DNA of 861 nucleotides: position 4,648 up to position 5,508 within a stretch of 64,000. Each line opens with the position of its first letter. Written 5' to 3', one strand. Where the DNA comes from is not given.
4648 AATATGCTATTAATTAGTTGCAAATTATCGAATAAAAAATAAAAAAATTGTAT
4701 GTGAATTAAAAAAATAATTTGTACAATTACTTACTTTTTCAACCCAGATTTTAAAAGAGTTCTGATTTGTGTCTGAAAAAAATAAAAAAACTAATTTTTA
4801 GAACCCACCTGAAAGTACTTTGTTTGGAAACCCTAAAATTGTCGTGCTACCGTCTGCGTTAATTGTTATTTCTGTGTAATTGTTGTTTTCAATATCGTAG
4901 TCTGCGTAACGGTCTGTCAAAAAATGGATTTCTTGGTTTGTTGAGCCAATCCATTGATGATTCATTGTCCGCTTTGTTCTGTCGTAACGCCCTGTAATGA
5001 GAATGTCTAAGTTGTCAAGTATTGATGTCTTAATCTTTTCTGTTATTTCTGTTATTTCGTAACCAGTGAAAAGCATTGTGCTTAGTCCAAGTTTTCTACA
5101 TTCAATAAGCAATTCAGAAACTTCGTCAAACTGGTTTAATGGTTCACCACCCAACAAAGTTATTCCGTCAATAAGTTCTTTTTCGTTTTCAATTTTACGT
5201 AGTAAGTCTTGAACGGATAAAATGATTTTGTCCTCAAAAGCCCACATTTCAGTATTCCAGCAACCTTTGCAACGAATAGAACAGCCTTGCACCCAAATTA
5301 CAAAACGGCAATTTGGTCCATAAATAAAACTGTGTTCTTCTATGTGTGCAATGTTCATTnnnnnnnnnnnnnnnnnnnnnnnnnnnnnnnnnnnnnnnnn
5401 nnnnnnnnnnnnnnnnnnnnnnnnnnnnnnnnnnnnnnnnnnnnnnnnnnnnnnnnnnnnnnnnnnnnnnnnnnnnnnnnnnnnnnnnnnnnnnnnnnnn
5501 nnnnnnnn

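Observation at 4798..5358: Orphan NrdG-type radical-SAM activase with no glycyl-radical partner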

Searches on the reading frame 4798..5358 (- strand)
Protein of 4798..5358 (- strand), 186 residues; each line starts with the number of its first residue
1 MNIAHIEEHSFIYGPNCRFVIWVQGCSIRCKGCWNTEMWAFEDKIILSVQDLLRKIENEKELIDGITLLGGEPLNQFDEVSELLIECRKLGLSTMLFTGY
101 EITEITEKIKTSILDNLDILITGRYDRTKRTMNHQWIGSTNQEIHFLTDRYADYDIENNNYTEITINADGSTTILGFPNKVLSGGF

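Call 3: search_protein_families(library=pfam, proteins=[window:4798-5358:-], max_evalue=0.01)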
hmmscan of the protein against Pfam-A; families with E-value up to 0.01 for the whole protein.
window:4798-5358:- (186 aa): 2 families
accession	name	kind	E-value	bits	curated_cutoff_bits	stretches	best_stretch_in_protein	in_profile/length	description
PF13353.11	Fer4_12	-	8.2e-32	110.8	22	1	14-145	3-137/137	4Fe-4S single cluster domain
PF04055.27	Radical_SAM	-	9.3e-12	45.9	29.5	1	21-133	2-121/166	Radical SAM superfamily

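Call 4: search_protein_families(library=padloc, proteins=[window:4798-5358:-], max_evalue=0.01)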
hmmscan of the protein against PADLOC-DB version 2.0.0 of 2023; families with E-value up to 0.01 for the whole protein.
window:4798-5358:- (186 aa): 2 families
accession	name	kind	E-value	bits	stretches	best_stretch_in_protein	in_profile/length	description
PDLC02903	pVip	-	4e-07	27.8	1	24-133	8-108/257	Viperins not associated with kinases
PDLC02905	pVip-kinase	-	5.3e-06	23.9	1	11-123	178-293/474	Viperin-kinase fusion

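Call 5: search_protein_families(library=ncbifam, proteins=[window:4798-5358:-], max_evalue=0.01)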
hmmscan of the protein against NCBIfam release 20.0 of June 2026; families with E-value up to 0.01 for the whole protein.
window:4798-5358:- (186 aa): 22 families
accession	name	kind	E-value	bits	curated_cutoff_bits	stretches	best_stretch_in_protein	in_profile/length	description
TIGR02491.1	NrdG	equivalog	7.9e-33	113.6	126.1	1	2-145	1-151/154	anaerobic ribonucleoside-triphosphate reductase activating protein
TIGR02493.1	PFLA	equivalog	2.3e-22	79.6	231.75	1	4-140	3-141/235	pyruvate formate-lyase-activating protein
TIGR02826.1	RNR_activ_nrdG3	equivalog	1.1e-19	70.7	151.7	1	21-145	20-136/148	anaerobic ribonucleoside-triphosphate reductase activating protein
NF008335.0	PRK11121.1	equivalog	6.5e-18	65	199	1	10-147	10-153/154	anaerobic ribonucleoside-triphosphate reductase-activating protein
TIGR02495.1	NrdG2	equivalog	3.3e-16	59.2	131.15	1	17-132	17-132/193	anaerobic ribonucleoside-triphosphate reductase activating protein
NF008356.0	PRK11145.1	equivalog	7.4e-16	58.2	375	1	5-142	9-148/246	pyruvate formate lyase 1-activating protein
TIGR04041.1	activase_YjjW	hypoth_equivalog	6.2e-13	48.8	250.2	2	3-38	4-39/276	YjjW family glycine radical enzyme activase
TIGR02494.1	PFLE_PFLC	subfamily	4.8e-12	45.7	174.35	2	4-50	2-48/293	glycyl-radical enzyme activating protein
NF033717.2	HPDL_rSAM_activ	equivalog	4.4e-10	39.3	420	1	3-50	6-53/311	4-hydroxyphenylacetate decarboxylase activase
TIGR04395.1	cutC_activ_rSAM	equivalog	3.3e-09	36.4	360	2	49-111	112-179/309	choline TMA-lyase-activating enzyme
NF048010.1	SfplDhtActHpsHDes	equivalog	3.5e-09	35.9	430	2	48-111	113-181/298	(2S)-3-sulfopropanediol dehydratase activating enzyme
NF048008.1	SfplDhtActHpfHKleb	equivalog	2.5e-08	33.6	500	1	48-145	108-205/308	(2S)-3-sulfopropanediol dehydratase activating enzyme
NF043069.1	T4HPD_activ_SAM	equivalog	5.4e-08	32.6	425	1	49-144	106-201/299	trans-4-hydroxy-L-proline dehydratase activase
TIGR04349.1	rSAM_QueE_gams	hypoth_equivalog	6.8e-08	32.5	300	1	21-166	24-162/210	7-carboxy-7-deazaguanine synthase QueE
NF033719.1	ind_deCO2_activ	equivalog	1.4e-06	27.8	425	1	48-111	112-176/302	indoleacetate decarboxylase activase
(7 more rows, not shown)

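Call 7: find_homologous_proteins(query=window:4798-5358:-)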
Query window:4798-5358:- (186 aa): 933 proteins with E <= 0.001 among 978 candidates; the best 120 are listed.
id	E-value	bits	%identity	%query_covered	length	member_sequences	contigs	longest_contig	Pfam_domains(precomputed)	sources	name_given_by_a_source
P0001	1.4e-122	425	100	100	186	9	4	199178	PF04055.28,PF13353.12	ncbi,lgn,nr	ncbi:MAG: radical SAM protein [Bacteroidia bacterium]|nr:radical SAM protein [Bacteroidia bacterium]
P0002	8.1e-116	403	94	100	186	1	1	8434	PF04055.28,PF13353.12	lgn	-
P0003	5.3e-105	367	87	97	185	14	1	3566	PF04055.28,PF13353.12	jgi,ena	jgi:anaerobic ribonucleoside-triphosphate reductase activating protein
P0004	5.7e-104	364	88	98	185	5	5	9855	PF04055.28,PF13353.12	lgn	-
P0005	1.4e-103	363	88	98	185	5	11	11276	PF04055.28,PF13353.12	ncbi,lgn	-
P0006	2.3e-103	362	88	98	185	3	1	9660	PF04055.28,PF13353.12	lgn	-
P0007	4.9e-103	361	87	98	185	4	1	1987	PF04055.28,PF13353.12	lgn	-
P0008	7.7e-103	360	88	96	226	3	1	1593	PF04055.28,PF13353.12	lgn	-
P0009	2.5e-102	359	85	98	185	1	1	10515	PF04055.28,PF13353.12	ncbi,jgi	jgi:anaerobic ribonucleoside-triphosphate reductase activating protein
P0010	2.6e-102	359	85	98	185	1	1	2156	PF04055.28,PF13353.12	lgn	-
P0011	5.3e-102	358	86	98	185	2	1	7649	PF04055.28,PF13353.12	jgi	jgi:anaerobic ribonucleoside-triphosphate reductase activating protein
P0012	1.3e-101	356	83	97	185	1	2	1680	PF04055.28,PF13353.12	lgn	-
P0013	3.0e-101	355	84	97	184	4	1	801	PF04055.28,PF13353.12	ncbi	-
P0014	4.5e-101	355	85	97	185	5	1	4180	PF04055.28,PF13353.12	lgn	-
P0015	2.2e-100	352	86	97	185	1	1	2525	PF04055.28,PF13353.12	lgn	-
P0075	4.8e-73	263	64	96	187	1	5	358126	PF04055.28,PF13353.12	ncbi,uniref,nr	ncbi:4Fe-4S single cluster domain-containing protein [Pasteurella skyensis]|uniref:Anaerobic ribonuc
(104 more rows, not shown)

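Call 8: find_related_loci(query=window:4798-5358:-, collection=genome_contigs, flank=10000)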
Query window:4798-5358:- (186 aa) in genome_contigs; peptide patterns used: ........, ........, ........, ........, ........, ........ (x = any residue, [..] = any of these).
49 stretches matched a pattern; 16 encode a relative of the query (tblastn E <= 1e-3); 16 distinct loci.
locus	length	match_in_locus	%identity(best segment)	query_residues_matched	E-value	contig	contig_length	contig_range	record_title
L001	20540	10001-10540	82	1-180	3e-99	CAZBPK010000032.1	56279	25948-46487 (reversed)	MAG TPA_asm: uncultured Bacteroidia bacterium isolate binchicken_co23_238 genome assembly, contig: k141_1219122, whole g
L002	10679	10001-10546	75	1-182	6e-90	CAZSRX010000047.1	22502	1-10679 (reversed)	MAG TPA_asm: uncultured Bacteroidota bacterium isolate binchicken_co135_74 genome assembly, contig: NODE_3947_length_225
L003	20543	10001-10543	71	1-181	1e-88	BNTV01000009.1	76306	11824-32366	Bacteroidia bacterium MS502-39 DNA, sequence009, whole genome shotgun sequence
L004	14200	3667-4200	68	1-178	2e-85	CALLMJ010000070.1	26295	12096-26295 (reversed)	MAG: uncultured Bacteroidia bacterium isolate N1_Bin_MAXBIN__046_sub_1 genome assembly, contig: c_000001614446, whole ge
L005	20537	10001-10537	69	1-179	2e-83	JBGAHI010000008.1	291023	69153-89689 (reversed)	MAG: Chitinophagales bacterium isolate MAG_MBR_H125.23 MBRH125-23_opera_contig_278, whole genome shotgun sequence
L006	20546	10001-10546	64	1-182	1e-77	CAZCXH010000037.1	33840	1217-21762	MAG TPA_asm: uncultured Chitinophagaceae bacterium isolate SRP173033_co3_70 genome assembly, contig: NODE_1355_length_33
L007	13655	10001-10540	59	1-180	6e-73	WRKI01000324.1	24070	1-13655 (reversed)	MAG: Spirochaetes bacterium isolate Th196P1bin3 JGI24700J35501_10930788, whole genome shotgun sequence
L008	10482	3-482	67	22-181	8e-72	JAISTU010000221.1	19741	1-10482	MAG: Bacteroidales bacterium isolate Md513_bin32 k119_1601226, whole genome shotgun sequence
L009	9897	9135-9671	54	1-179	3e-63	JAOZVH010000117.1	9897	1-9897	MAG: Bacteroidales bacterium isolate GMC9.metabat2.18 GMC9_2946_length_9897_cov_26.873298, whole genome shotgun sequence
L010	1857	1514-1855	85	1-114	3e-65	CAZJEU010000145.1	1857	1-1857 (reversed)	MAG TPA_asm: uncultured Christensenella sp. isolate binchicken_co59_197 genome assembly, contig: NODE_169882_length_1857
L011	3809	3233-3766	51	1-178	1e-62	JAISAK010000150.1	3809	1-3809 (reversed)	MAG: Treponema sp. isolate Gx481_bin143 k119_2652022, whole genome shotgun sequence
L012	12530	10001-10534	49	1-178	2e-55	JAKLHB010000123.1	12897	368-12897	MAG: Planctomycetota bacterium isolate RA.bin53 RA.bin53_123, whole genome shotgun sequence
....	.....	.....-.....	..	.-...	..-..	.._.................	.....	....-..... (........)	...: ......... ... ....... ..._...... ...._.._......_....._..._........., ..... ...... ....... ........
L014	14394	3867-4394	43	1-182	5e-41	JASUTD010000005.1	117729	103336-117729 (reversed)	MAG: Candidatus Methanomethylophilaceae archaeon isolate DJKA99_ANT-F21_bin.33 scaffold_21, whole genome shotgun sequenc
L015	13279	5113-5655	70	1-181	5e-88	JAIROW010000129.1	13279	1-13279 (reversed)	MAG: Prevotellaceae bacterium isolate Cf509_bin1 k119_1559868, whole genome shotgun sequence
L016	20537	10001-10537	62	1-178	1e-74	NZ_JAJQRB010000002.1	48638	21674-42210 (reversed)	Treponema primitia strain ZAS-10 NODE_35_length_48638_cov_193.993043, whole genome shotgun sequence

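Call 17: search_protein_families(library=pfam, proteins=[L016:4661-6145:+, L016:6890-7729:+, L016:10586-12514:+, L016:12468-14453:+, L016:14630-15388:+, L016:15423-17081:+, L007:5374-6156:+, L007:6684-7685:+, L007:10522-11184:+, L007:11262-12074:+], max_evalue=0.001)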
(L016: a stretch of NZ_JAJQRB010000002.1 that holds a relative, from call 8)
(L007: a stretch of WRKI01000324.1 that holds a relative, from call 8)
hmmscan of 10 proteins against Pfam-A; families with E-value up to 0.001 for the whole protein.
L016:4661-6145:+ (494 aa): 4 families
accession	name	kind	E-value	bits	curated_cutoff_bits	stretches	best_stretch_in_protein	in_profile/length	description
PF04055.27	Radical_SAM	-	1.9e-20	74.2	29.5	1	150-305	1-165/166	Radical SAM superfamily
PF13186.11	SPASM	-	9.6e-11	42.3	21.5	1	380-437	5-66/67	Iron-sulfur cluster-binding domain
PF05402.18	PqqD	-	5.4e-05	23.9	23.4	1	36-90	15-67/67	Coenzyme PQQ synthesis protein D (PqqD)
PF13353.11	Fer4_12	-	0.00019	22.2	22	0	154-241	13-100/137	4Fe-4S single cluster domain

L016:6890-7729:+ (279 aa): 0 families

L016:10586-12514:+ (642 aa): 22 families
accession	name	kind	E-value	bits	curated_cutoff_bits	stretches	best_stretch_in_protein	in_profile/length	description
PF07719.23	TPR_2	-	5e-43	142.1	27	5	548-580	2-34/34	Tetratricopeptide repeat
PF00515.34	TPR_1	-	1.2e-42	142.5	27.8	5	375-407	1-33/34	Tetratricopeptide repeat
PF13181.12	TPR_8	-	1.3e-32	109.6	25.7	4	409-442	1-34/34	Tetratricopeptide repeat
PF13424.12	TPR_12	-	5.2e-26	91.1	30.1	3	548-613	4-74/77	Tetratricopeptide repeat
PF13414.12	TPR_11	-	5.2e-23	80.9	26.8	3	382-422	1-41/42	TPR repeat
PF13432.12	TPR_16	-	7.1e-21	74.7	32.7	2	520-579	3-63/65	Tetratricopeptide repeat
PF03781.23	FGE-sulfatase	-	4.3e-17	63.1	23.3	1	56-284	30-255/255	Sulfatase-modifying factor enzyme 1-like domain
PF13431.12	TPR_17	-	3.9e-15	55.2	24.4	0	570-603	2-32/34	Tetratricopeptide repeat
PF13374.12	TPR_10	-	1.1e-14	54.3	27.5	0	409-438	2-31/42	Tetratricopeptide repeat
PF13428.12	TPR_14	-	4.1e-13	49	23.5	0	548-581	2-35/44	Tetratricopeptide repeat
PF14559.12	TPR_19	-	4.8e-13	49.7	25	1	386-441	2-57/68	Tetratricopeptide repeat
PF25575.1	TPR_BSK1_C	-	6.3e-12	45.9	42.2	2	324-413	29-115/118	Serine/threonine-protein kinase BSK1-like, TPR repeats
PF13176.12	TPR_7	-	9.3e-11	41.4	27.9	0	412-440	2-30/36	Tetratricopeptide repeat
PF13371.12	TPR_9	-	1.9e-10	41.1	35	1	383-441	3-61/73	Tetratricopeptide repeat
PF12895.13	ANAPC3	-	5.6e-08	33.4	27.2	0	355-434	6-81/82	Anaphase-promoting complex, cyclosome, subunit 3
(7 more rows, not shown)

L016:12468-14453:+ (661 aa): 13 families
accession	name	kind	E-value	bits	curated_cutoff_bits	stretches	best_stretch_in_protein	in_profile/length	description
PF07719.23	TPR_2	-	8.2e-25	85.3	27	2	409-441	1-33/34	Tetratricopeptide repeat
PF00515.34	TPR_1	-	4.7e-19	67.8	27.8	2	409-441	1-33/34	Tetratricopeptide repeat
PF13181.12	TPR_8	-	1.6e-17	62.5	25.7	1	602-631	1-30/34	Tetratricopeptide repeat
PF13424.12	TPR_12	-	1.4e-15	57.7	30.1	3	409-473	3-75/77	Tetratricopeptide repeat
PF25575.1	TPR_BSK1_C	-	2.4e-10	40.8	42.2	1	535-600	46-109/118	Serine/threonine-protein kinase BSK1-like, TPR repeats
PF13374.12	TPR_10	-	4.8e-08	33.2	27.5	0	412-438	5-31/42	Tetratricopeptide repeat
PF13431.12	TPR_17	-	6.6e-08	32.7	24.4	0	592-621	3-32/34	Tetratricopeptide repeat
PF13414.12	TPR_11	-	6.7e-07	29.3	26.8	1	578-615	4-41/42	TPR repeat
PF13176.12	TPR_7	-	4.1e-06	26.9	27.9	0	448-477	4-33/36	Tetratricopeptide repeat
PF09693.15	Phage_XkdX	-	9.6e-05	22.8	23.5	0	352-368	20-36/40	Phage uncharacterised protein (Phage_XkdX)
PF13371.12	TPR_9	-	0.00026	21.4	35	0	418-473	4-59/73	Tetratricopeptide repeat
PF13432.12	TPR_16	-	0.00027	21.7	32.7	0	576-630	5-59/65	Tetratricopeptide repeat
PF13428.12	TPR_14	-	0.00048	21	23.5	0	413-450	5-42/44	Tetratricopeptide repeat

L016:14630-15388:+ (252 aa): 1 family
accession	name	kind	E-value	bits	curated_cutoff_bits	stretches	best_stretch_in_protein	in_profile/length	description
PF13350.11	Y_phosphatase3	-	3.7e-16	60.3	22.2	1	49-243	22-238/240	Tyrosine phosphatase family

L016:15423-17081:+ (552 aa): 1 family
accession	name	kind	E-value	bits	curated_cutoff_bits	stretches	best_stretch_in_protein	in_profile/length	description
PF13475.11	DUF4116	-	7.7e-67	221.1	24.9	7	299-344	3-49/49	Domain of unknown function (DUF4116)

L007:5374-6156:+ (260 aa): 1 family
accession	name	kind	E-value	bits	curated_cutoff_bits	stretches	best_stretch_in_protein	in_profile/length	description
PF18731.6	HEPN_Swt1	-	6.4e-09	36.6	27.5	1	14-124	1-106/115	Swt1-like HEPN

L007:6684-7685:+ (333 aa): 18 families
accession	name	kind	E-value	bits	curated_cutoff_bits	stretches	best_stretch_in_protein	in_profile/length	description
PF13414.12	TPR_11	-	3e-20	72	26.8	2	124-158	6-40/42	TPR repeat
PF07719.23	TPR_2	-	2.5e-11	43.2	27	0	112-145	1-34/34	Tetratricopeptide repeat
PF13431.12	TPR_17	-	7.3e-11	41.9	24.4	0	169-195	2-28/34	Tetratricopeptide repeat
PF00515.34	TPR_1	-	1.3e-10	41.1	27.8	0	146-179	1-34/34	Tetratricopeptide repeat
PF12773.13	DZR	-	2.4e-10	40.9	27.3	1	3-48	1-45/45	Double zinc ribbon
PF13240.11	Zn_Ribbon_1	-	6.1e-10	39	25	2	3-23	2-22/23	zinc-ribbon domain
PF13181.12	TPR_8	-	1.1e-09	38.1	25.7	0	122-145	11-34/34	Tetratricopeptide repeat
PF13432.12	TPR_16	-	1.2e-08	35.6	32.7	0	162-203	13-54/65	Tetratricopeptide repeat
PF13248.11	Zn_ribbon_3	-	1.7e-07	30.9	27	1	2-23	4-25/26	zinc-ribbon domain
PF13428.12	TPR_14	-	4.5e-06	27.3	23.5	0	115-152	4-41/44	Tetratricopeptide repeat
PF13424.12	TPR_12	-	5.3e-06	27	30.1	0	147-203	4-68/77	Tetratricopeptide repeat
PF13371.12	TPR_9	-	1e-05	25.9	35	0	123-181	6-64/73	Tetratricopeptide repeat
PF12569.14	NatA_aux_su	-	2.8e-05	23.7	33.3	0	123-203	15-95/515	N-terminal acetyltransferase A, auxiliary subunit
PF23914.1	TPR_CcmH_CycH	-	3.2e-05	24.3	42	0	162-202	66-106/158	Cytochrome c-type biogenesis protein H TPR domain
PF14559.12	TPR_19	-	3.3e-05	24.6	25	0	103-152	16-65/68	Tetratricopeptide repeat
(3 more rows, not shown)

L007:10522-11184:+ (220 aa): 7 families
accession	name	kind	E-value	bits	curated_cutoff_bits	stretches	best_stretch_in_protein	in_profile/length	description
PF12773.13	DZR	-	7e-11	42.6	27.3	1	15-60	1-45/45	Double zinc ribbon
PF13240.11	Zn_Ribbon_1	-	1.6e-08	34.5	25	1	15-35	2-22/23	zinc-ribbon domain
PF13248.11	Zn_ribbon_3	-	2.8e-07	30.2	27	1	13-35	3-25/26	zinc-ribbon domain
PF17032.10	Zn_ribbon_15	-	2.7e-05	25.3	28.9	0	39-60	52-73/73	zinc-ribbon family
PF01381.28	HTH_3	-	2.7e-05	24.5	23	1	132-185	1-54/55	Helix-turn-helix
PF24460.1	DUF7575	-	9.7e-05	22.1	28.5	0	11-36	2-27/28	Domain of unknown function (DUF7575)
PF18912.6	DZR_2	-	0.00068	19.9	27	0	10-45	19-55/56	Double zinc ribbon domain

L007:11262-12074:+ (270 aa): 0 families

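Call 18: search_protein_families(library=pfam, proteins=[L014:1005-1808:+, L014:2371-3159:+, L014:3364-3852:+, L014:3615-4427:+, L014:4701-5405:+, L014:5264-6244:-, L014:6685-7668:+, L014:7955-9199:+], max_evalue=0.001)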
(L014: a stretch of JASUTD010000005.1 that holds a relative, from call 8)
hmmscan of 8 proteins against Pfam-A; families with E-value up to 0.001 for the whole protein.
L014:1005-1808:+ (267 aa): 4 families
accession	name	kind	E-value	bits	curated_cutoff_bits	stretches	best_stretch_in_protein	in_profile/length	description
PF00561.26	Abhydrolase_1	-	5.4e-21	75.8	25.8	1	9-250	6-245/245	alpha/beta hydrolase fold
PF12697.13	Abhydrolase_6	-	9.3e-14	53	26.3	1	9-251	4-212/217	Alpha/beta hydrolase family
PF12146.15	Hydrolase_4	-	3e-09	37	27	1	31-109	34-114/239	Serine aminopeptidase, S33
PF03096.20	Ndr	-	0.00072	18.8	23.3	0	45-263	74-278/283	Ndr family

L014:2371-3159:+ (262 aa): 3 families
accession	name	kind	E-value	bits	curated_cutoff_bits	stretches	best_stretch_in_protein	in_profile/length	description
PF10473.14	CENP-F_leu_zip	-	2.9e-06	27.8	34.5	1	14-100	41-127/140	Leucine-rich repeats of kinetochore protein Cenp-F/LEK1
PF08614.16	ATG16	-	5.8e-05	23.8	33.7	0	11-91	74-154/200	Autophagy protein 16 (ATG16)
PF17675.6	APG6_N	-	0.00042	21.2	45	0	110-207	22-121/132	Apg6 coiled-coil region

L014:3364-3852:+ (162 aa): 0 families

L014:3615-4427:+ (270 aa): 2 families
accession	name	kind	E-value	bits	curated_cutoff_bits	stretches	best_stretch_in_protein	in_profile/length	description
PF13353.11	Fer4_12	-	1.4e-29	103.6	22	1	97-227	2-137/137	4Fe-4S single cluster domain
PF04055.27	Radical_SAM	-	2.7e-06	28.1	29.5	1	105-181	2-86/166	Radical SAM superfamily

L014:4701-5405:+ (234 aa): 0 families

L014:5264-6244:- (326 aa): 1 family
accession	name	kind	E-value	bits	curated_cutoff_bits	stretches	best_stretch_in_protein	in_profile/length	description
PF00437.27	T2SSE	-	2.7e-23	82.7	24.9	1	111-296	96-266/370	Type II/IV secretion system protein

L014:6685-7668:+ (327 aa): 0 families

L014:7955-9199:+ (414 aa): 10 families
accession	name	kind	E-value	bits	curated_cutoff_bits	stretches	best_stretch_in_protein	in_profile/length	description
PF12796.13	Ank_2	-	8.9e-29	100.3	27.3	3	328-405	1-74/90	Ankyrin repeats (3 copies)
PF00023.36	Ank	-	2e-23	81.6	21.1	2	324-354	2-32/33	Ankyrin repeat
PF13637.12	Ank_4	-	1.4e-18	67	22.7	2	361-405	1-44/50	Ankyrin repeats (many copies)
PF13606.12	Ank_3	-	2.6e-17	61.3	22.3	0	252-280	2-29/30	Ankyrin repeat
PF13857.12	Ank_5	-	2.8e-17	63.1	27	1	350-396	9-54/56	Ankyrin repeats (many copies)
PF13638.12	PIN_4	-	1.7e-14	54.7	21.9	1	78-187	2-119/132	PIN domain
PF01381.28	HTH_3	-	5.4e-14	52.4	23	1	12-66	1-55/55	Helix-turn-helix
PF12844.13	HTH_19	-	1.2e-07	31.9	30.2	1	10-67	2-59/64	Helix-turn-helix domain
PF13560.12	HTH_31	-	6.3e-07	30.1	27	1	8-60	2-55/64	Helix-turn-helix domain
PF07022.19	Phage_CI_repr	-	0.00095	19.9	22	0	21-67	13-58/65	Bacteriophage CI repressor helix-turn-helix domain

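Call 19: search_protein_families(library=phrogs, proteins=[window:4798-5358:-], max_evalue=0.01)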
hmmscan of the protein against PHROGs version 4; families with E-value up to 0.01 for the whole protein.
window:4798-5358:- (186 aa): 3 families
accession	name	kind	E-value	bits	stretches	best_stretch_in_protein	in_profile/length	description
phrog_626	-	DNA, RNA and nucleotide metabolism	1e-35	123.7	1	1-151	1-157/164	anaerobic ribonucleotide reductase small subunit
phrog_2076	-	moron, auxiliary metabolic gene and host takeover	1.4e-05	25.7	1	12-94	28-116/247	QueE-like radical SAM domain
phrog_20267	-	DNA, RNA and nucleotide metabolism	6.5e-05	23.6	1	97-144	2-45/61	anaerobic ribonucleoside reductase small subunit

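Call 22: find_encoding_contigs(protein=P0075, flank=10000, max_places=2)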
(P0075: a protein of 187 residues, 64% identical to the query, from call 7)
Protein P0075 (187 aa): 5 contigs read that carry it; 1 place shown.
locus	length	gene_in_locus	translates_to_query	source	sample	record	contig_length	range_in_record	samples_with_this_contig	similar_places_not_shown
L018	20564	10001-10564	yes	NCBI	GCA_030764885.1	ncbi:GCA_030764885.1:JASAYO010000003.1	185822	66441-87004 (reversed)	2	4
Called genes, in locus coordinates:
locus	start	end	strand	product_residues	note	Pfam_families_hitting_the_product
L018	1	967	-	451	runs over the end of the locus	PF00171:Aldedh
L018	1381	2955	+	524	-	PF00004:AAA, PF17862:AAA_lid_3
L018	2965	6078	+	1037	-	PF13086:AAA_11, PF13245:AAA_19, PF13481:AAA_25 (weak), PF13604:AAA_30, PF20720:nSTAND3 (weak), PF13086:AAA_11, PF13087:AAA_12, PF13538:UvrD_C_2, +1 more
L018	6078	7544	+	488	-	-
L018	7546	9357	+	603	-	-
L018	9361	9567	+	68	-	-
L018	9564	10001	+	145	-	-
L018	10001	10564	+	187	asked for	PF13353:Fer4_12, PF04055:Radical_SAM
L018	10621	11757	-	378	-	PF23368:DUF7092, PF01435:Peptidase_M48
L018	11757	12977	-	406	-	PF05987:DUF898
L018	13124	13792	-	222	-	PF02798:GST_N, PF13417:GST_N_3, PF13409:GST_N_2, PF00043:GST_C, PF14497:GST_C_3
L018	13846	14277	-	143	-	PF22381:Staph_reg_Sar_Rot, PF01047:MarR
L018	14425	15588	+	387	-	PF00465:Fe-ADH, PF13685:Fe-ADH_2 (faint), PF25137:ADH_Fe_C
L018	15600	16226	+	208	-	PF14512:TM1586_NiRdase (faint), PF00881:Nitroreductase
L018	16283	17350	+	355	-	PF00199:Catalase (faint)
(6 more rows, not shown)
